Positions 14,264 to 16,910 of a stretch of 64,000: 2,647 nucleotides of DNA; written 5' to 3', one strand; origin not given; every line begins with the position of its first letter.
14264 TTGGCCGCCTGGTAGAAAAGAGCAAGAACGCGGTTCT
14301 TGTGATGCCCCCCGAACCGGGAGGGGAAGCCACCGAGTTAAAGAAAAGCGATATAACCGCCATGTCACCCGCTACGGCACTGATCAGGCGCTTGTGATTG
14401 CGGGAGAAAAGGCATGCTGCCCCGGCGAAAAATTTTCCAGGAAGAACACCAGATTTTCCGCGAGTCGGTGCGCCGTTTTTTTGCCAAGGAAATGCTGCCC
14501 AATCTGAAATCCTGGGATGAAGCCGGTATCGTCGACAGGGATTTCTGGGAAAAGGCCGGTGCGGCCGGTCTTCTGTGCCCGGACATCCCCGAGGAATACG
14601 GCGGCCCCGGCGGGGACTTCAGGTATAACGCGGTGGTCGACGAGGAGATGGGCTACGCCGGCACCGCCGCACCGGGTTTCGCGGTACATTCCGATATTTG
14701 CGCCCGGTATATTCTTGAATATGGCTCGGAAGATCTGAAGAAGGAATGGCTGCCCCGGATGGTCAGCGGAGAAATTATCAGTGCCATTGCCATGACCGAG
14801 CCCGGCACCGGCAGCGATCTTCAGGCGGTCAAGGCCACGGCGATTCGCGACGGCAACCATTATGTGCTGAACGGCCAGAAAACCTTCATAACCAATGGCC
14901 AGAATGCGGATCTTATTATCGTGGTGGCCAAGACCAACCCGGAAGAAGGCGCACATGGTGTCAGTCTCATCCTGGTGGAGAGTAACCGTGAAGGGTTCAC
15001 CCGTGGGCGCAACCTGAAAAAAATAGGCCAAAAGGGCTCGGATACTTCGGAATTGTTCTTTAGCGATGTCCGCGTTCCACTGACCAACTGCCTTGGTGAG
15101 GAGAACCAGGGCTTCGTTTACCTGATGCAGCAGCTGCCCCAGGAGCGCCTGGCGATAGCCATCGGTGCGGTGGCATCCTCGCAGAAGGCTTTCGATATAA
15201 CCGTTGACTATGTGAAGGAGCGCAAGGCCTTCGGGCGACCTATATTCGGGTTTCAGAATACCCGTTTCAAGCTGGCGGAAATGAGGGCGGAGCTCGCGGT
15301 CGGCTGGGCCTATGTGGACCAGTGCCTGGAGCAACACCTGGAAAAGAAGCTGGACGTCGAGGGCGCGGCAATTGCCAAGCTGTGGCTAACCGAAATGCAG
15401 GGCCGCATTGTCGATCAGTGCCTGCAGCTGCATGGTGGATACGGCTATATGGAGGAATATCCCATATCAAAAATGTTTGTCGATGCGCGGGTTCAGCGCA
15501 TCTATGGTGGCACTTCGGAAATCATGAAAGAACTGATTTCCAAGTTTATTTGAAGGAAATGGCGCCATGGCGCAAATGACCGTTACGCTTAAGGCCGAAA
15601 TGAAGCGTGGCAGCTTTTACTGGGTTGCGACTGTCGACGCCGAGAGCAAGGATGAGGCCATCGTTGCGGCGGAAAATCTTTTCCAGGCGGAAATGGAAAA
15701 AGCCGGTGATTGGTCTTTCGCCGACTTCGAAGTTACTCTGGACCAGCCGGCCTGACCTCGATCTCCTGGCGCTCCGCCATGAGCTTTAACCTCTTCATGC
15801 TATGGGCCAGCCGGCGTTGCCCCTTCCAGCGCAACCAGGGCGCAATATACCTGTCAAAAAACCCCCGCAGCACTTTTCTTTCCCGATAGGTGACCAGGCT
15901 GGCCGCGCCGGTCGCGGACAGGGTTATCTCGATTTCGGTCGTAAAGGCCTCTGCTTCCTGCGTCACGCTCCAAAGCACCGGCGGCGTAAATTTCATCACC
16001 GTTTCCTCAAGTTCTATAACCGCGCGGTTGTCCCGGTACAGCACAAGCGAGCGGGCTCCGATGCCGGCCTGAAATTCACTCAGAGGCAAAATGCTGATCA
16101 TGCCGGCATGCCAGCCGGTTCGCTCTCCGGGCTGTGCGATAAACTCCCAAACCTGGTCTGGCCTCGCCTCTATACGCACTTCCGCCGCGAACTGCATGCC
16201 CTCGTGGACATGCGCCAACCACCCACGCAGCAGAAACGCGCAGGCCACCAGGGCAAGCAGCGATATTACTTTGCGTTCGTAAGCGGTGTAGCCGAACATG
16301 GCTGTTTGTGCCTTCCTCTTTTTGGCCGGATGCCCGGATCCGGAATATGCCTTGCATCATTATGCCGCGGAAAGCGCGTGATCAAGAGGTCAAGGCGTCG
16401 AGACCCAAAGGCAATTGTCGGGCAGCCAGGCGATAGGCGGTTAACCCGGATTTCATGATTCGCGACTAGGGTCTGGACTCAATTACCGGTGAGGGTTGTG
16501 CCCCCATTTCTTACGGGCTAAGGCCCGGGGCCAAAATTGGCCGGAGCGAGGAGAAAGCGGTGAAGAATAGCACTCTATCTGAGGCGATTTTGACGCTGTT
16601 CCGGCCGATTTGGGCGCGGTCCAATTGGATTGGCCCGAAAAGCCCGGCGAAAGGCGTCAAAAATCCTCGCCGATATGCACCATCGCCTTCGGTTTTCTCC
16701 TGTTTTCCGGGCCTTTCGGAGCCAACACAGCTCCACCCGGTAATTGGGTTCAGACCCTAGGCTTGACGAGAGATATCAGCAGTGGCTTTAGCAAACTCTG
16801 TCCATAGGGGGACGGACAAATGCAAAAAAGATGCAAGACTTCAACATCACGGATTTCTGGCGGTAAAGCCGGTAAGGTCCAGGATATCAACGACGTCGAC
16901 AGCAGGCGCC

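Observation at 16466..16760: Element B: second member of the same ~295-bp inverted-repeat family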

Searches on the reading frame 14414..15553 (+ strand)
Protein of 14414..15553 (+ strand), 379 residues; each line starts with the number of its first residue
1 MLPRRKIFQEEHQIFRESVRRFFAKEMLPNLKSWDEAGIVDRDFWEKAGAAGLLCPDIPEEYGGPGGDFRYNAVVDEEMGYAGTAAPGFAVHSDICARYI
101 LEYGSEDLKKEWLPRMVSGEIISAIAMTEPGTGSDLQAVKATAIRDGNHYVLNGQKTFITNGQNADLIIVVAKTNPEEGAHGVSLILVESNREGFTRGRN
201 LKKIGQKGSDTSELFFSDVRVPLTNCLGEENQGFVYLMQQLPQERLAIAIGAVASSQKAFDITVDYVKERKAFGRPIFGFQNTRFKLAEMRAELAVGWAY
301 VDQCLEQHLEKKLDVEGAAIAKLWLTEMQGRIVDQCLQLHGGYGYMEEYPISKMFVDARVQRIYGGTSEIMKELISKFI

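Call 52: find_encoding_contigs(protein=window:14414-15553:+, flank=10000, max_places=6)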
Protein window:14414-15553:+ (379 aa): 2 contigs read that carry it; 2 places shown.
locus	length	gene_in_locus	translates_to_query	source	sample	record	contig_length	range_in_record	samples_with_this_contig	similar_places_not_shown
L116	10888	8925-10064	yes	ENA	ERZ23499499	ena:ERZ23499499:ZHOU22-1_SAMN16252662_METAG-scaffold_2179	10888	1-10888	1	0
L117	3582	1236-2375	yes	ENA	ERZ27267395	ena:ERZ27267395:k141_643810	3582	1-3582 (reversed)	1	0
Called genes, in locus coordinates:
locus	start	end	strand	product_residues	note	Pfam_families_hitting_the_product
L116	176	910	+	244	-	-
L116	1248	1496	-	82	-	-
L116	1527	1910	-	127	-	-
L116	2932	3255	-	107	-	PF19622:DUF6127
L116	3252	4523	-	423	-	PF04860:Phage_portal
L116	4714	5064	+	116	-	-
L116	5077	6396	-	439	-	PF03237:Terminase_6N, PF17289:Terminase_6C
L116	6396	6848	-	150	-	-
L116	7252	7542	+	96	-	-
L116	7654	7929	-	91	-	PF20057:DUF6456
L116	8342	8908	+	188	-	PF01381:HTH_3, PF12844:HTH_19, PF13443:HTH_26, PF13560:HTH_31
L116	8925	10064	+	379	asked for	PF02771:Acyl-CoA_dh_N, PF02770:Acyl-CoA_dh_M, PF00441:Acyl-CoA_dh_1, PF08028:Acyl-CoA_dh_2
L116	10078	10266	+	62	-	-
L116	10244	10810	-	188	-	PF10604:Polyketide_cyc2 (weak)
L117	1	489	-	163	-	?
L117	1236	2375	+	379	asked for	PF02771:Acyl-CoA_dh_N, PF02770:Acyl-CoA_dh_M, PF00441:Acyl-CoA_dh_1, PF08028:Acyl-CoA_dh_2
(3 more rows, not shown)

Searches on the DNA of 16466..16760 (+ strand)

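Call 13: search_dna_similar(query=window:16466-16760:+, collection=plasmids, mode=distant)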
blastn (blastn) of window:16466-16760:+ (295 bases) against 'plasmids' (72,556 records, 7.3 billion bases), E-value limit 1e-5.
No match.
